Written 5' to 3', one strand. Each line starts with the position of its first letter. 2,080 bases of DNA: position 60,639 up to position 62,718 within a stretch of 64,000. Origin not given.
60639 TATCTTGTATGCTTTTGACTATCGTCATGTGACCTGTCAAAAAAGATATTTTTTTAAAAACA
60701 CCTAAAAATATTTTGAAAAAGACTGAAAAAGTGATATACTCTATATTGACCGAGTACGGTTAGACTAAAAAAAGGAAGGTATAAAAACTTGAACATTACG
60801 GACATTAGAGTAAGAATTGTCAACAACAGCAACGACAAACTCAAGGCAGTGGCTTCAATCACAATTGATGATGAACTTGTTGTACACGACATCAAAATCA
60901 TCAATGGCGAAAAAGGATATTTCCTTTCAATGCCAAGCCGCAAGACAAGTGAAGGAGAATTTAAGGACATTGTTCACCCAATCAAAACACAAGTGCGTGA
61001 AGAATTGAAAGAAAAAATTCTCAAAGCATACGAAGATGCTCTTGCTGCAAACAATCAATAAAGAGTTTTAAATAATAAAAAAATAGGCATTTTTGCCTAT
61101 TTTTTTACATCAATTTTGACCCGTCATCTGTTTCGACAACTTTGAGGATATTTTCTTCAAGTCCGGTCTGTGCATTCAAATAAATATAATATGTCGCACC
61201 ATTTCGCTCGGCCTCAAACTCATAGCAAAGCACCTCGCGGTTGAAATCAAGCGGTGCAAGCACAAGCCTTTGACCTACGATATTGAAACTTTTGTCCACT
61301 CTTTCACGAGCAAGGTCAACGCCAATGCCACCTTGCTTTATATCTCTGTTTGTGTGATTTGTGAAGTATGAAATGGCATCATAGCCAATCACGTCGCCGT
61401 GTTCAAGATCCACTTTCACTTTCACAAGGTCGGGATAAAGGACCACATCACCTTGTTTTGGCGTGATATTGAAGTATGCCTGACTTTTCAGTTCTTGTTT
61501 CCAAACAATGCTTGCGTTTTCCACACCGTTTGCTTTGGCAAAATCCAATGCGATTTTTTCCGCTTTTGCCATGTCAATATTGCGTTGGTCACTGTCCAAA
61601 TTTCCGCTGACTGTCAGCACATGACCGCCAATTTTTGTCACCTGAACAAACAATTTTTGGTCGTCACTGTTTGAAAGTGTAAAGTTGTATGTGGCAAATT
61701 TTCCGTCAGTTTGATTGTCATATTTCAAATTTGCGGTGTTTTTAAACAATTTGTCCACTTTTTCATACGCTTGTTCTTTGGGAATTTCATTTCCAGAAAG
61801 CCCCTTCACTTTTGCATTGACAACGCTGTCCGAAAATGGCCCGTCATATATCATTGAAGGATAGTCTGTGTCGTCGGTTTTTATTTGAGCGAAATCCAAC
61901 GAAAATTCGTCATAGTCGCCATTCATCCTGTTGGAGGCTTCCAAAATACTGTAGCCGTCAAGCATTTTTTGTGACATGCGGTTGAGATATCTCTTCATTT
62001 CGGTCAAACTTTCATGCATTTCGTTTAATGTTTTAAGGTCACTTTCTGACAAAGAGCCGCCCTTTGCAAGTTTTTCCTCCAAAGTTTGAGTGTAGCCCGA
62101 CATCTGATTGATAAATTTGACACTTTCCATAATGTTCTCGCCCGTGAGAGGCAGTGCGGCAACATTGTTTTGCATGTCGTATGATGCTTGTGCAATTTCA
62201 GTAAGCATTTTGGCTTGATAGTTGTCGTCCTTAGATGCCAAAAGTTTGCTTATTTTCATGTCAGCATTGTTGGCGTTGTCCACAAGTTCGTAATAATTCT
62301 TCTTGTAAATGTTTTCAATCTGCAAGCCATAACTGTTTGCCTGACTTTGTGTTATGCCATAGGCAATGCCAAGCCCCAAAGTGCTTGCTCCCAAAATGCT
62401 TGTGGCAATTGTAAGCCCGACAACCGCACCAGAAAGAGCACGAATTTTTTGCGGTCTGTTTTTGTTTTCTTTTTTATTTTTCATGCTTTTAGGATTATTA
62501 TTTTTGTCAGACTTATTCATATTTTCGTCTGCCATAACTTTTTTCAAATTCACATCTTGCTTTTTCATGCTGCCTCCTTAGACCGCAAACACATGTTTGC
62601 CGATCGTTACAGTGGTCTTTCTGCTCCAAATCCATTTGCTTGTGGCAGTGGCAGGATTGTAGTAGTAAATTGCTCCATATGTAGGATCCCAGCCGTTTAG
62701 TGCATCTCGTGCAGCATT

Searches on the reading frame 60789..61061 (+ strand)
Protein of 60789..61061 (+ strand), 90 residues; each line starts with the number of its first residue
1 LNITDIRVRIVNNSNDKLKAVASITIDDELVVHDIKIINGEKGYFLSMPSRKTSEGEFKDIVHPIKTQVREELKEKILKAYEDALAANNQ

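Call 61: search_protein_families(library=pfam, proteins=[window:60789-61061:+], max_evalue=0.001)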
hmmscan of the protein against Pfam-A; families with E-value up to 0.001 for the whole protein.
window:60789-61061:+ (90 aa): 1 family
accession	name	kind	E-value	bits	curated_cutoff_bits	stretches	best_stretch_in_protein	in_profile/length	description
PF04026.17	SpoVG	-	3.9e-35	120.3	29.6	1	1-82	1-81/82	SpoVG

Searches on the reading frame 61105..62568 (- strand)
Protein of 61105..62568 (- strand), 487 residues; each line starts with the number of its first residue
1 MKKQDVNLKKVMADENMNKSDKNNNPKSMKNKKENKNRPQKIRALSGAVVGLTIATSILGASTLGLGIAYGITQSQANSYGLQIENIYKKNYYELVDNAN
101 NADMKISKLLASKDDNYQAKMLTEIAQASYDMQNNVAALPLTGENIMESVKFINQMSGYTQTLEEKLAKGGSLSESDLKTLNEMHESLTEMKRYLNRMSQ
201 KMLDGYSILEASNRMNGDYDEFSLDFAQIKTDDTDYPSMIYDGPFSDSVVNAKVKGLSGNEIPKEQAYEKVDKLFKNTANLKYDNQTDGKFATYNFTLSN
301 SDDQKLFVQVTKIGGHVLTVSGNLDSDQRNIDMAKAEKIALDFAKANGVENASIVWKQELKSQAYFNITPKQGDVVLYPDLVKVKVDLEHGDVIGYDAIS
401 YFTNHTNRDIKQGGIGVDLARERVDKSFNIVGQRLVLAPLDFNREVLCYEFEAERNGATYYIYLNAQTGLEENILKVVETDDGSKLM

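Call 61: search_protein_families(library=pfam, proteins=[window:61105-62568:-], max_evalue=0.001)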
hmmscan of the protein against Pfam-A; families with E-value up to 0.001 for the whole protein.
window:61105-62568:- (487 aa): 3 families
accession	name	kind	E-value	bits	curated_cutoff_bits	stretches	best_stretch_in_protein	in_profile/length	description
PF14620.12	YPEB_PepSY1-2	-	4.3e-40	138.3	31.7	1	226-410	5-194/195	YpeB sporulation, PepSY1 and PepSY2 domains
PF20769.2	YPEB_N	-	7.6e-24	84.6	27.3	1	76-205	1-130/136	YpeB N-terminal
PF03413.25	PepSY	-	3.3e-06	27.7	24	0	420-469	7-54/60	Peptidase propeptide and YPEB domain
